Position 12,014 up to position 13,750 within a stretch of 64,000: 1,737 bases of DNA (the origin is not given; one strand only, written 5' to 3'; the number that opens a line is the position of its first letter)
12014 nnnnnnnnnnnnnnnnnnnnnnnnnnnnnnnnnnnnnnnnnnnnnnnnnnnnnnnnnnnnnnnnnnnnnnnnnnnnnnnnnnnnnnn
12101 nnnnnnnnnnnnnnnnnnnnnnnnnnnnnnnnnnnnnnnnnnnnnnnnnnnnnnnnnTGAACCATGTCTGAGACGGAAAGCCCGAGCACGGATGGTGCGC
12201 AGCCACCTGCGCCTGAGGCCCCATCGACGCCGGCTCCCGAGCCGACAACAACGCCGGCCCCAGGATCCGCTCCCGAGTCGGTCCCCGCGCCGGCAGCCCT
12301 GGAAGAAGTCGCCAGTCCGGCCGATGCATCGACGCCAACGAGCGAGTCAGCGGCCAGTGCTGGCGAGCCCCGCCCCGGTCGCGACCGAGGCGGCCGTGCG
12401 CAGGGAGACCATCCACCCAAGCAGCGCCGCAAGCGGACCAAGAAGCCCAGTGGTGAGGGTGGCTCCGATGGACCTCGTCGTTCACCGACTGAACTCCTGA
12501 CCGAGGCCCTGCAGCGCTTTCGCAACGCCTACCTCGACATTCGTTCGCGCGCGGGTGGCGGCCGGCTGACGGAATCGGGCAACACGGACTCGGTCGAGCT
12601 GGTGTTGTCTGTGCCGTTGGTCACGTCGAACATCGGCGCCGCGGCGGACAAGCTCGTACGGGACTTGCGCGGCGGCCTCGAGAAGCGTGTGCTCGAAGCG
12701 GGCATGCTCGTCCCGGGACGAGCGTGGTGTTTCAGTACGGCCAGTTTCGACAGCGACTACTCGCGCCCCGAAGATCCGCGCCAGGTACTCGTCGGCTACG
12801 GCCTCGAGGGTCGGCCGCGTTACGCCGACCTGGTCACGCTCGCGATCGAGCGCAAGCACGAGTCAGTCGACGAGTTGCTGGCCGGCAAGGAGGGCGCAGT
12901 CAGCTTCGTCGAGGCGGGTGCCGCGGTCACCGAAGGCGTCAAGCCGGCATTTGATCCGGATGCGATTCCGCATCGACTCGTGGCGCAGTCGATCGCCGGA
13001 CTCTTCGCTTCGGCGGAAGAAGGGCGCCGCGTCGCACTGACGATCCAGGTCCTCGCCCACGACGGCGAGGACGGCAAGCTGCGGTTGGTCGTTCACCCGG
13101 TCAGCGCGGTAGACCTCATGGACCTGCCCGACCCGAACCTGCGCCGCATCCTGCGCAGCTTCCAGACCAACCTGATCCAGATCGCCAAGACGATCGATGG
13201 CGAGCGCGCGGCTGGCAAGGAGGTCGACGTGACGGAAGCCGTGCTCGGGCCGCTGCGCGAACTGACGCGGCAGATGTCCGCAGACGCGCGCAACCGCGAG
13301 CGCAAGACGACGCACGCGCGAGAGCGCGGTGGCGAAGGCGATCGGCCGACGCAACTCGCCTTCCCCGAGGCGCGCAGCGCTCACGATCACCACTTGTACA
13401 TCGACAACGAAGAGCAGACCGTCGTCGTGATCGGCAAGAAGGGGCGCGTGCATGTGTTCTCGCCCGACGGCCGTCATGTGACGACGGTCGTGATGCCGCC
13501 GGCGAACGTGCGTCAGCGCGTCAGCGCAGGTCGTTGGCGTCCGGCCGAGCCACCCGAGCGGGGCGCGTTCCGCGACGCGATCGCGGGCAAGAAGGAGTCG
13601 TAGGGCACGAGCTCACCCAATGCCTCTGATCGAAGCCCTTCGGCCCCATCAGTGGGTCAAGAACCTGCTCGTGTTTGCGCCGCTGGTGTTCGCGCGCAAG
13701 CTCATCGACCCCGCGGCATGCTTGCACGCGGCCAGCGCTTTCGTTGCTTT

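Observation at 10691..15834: Operon joining a UbiD decarboxylase, an unknown ORF, a mycobacterial-type DPPR synthase homologue and a GT-C glycosyltransferase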

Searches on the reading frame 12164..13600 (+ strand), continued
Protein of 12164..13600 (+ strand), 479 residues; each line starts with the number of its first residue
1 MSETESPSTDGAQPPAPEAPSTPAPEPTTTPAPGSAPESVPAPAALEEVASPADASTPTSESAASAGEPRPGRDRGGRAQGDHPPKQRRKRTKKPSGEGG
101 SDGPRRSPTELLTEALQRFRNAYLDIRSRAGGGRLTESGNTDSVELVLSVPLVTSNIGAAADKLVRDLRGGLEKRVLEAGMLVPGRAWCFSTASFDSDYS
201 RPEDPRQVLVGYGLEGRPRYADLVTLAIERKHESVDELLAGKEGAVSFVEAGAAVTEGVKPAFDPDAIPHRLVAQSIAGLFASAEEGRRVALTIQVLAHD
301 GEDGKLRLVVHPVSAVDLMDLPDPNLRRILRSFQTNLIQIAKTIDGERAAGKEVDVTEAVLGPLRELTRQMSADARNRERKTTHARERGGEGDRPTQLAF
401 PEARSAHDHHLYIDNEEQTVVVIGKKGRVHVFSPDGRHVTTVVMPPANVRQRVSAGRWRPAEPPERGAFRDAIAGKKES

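Call 78: list_cluster_members(proteins=[P0161, P0165, P0170, P0180, P0200, P0220, P0240, P0260, P0280, P0300])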
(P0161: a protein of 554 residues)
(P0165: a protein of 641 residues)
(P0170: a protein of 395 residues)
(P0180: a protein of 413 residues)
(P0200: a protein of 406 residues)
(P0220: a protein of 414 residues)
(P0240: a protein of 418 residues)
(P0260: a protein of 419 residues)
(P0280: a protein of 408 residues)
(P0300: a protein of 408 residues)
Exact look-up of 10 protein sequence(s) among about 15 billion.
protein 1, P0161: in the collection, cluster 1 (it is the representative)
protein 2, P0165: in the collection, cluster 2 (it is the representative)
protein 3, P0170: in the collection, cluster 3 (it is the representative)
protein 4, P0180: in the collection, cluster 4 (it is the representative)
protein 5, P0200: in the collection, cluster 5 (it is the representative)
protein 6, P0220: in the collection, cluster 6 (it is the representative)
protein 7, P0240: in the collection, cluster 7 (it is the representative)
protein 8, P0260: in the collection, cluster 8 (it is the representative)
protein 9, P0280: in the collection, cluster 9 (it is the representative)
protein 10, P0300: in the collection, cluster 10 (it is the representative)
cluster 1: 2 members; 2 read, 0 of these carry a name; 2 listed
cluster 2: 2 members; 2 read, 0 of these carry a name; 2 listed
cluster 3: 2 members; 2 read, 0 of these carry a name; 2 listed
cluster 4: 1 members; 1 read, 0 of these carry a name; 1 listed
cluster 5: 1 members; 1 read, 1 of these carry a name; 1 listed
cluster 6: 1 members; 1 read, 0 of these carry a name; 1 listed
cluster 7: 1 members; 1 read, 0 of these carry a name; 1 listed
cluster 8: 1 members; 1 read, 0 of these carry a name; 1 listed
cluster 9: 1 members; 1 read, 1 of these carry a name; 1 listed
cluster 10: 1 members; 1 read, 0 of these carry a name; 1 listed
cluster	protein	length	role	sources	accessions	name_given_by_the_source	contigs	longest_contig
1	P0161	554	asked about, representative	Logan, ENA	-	-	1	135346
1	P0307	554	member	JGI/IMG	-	-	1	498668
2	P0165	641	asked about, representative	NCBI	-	-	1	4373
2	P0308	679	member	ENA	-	-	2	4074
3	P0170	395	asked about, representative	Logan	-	-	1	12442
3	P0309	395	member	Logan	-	-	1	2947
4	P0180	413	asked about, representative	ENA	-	-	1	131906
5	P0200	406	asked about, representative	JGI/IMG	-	hypothetical protein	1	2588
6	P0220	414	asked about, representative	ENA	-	-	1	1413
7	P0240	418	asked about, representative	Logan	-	-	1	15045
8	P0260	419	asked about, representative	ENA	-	-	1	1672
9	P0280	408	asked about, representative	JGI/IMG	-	hypothetical protein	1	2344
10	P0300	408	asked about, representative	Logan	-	-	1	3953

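Call 81: find_encoding_contigs(protein=P0180, flank=8000, max_places=1)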
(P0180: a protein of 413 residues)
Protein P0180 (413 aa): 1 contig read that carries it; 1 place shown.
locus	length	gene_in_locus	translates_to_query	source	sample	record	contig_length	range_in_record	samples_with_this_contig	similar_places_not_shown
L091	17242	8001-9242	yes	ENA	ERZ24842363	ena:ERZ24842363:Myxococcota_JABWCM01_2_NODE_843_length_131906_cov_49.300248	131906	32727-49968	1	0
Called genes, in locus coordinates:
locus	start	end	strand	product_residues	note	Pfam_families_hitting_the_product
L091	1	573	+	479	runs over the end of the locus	-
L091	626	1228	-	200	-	PF00293:NUDIX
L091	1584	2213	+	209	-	-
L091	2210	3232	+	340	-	-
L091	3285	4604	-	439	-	PF13360:PQQ_2 (weak)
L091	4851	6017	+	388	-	PF13506:Glyco_transf_21, PF13641:Glyco_tranf_2_3, PF13632:Glyco_trans_2_3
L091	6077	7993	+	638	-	PF02771:Acyl-CoA_dh_N, PF02770:Acyl-CoA_dh_M, PF00441:Acyl-CoA_dh_1, PF08028:Acyl-CoA_dh_2 (weak), PF00441:Acyl-CoA_dh_1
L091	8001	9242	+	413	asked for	-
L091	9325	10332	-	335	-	PF24695:PITM1-3, PF03767:Acid_phosphat_B (faint), PF24694:LNS2_PITM1-3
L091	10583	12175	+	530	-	-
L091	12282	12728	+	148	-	PF00578:AhpC-TSA, PF08534:Redoxin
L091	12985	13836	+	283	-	PF02675:AdoMet_dc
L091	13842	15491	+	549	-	PF02366:PMT (weak), PF13231:PMT_2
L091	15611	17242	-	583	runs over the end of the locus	PF10092:DUF2330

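Call 82: find_encoding_contigs(protein=P0161, flank=8000, max_places=1)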
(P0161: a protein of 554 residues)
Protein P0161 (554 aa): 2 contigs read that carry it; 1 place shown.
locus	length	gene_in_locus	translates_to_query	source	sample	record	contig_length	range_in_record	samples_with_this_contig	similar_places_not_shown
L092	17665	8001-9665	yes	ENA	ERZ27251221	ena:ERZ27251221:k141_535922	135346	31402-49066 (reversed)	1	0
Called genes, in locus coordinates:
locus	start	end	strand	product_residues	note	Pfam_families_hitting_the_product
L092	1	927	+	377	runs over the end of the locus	PF13641:Glyco_tranf_2_3 (weak), PF00535:Glycos_transf_2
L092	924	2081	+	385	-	PF13579:Glyco_trans_4_4 (weak), PF00534:Glycos_transf_1, PF13692:Glyco_trans_1_4, PF13524:Glyco_trans_1_2 (weak)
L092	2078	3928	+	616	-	PF13428:TPR_14 (faint), PF13432:TPR_16 (faint), PF14559:TPR_19 (faint), PF23914:TPR_CcmH_CycH (weak)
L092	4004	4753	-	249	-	PF01026:TatD_DNase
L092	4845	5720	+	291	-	PF13428:TPR_14 (faint), PF14559:TPR_19 (faint)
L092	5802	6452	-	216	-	PF08713:DNA_alkylation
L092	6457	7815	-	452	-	PF00291:PALP, PF00571:CBS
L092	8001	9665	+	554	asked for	-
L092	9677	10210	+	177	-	PF00994:MoCF_biosynth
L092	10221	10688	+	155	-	PF16155:PnbB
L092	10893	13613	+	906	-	PF13205:Big_5 (faint)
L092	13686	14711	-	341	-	-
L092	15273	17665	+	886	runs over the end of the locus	PF13205:Big_5 (faint)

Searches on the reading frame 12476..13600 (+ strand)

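Call 80: search_protein_families(library=pfam, alignment_id=A6, max_evalue=0.01)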
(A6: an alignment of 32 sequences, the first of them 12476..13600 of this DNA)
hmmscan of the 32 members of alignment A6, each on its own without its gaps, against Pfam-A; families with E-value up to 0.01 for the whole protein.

A. member 1, window:12476-13600:+ (375 aa): 0 families

B. families by the number of members that match (of 32 scanned): 1 family
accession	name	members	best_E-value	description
PF15155.11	MRFAP1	1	0.0024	MORF4 family-associated protein1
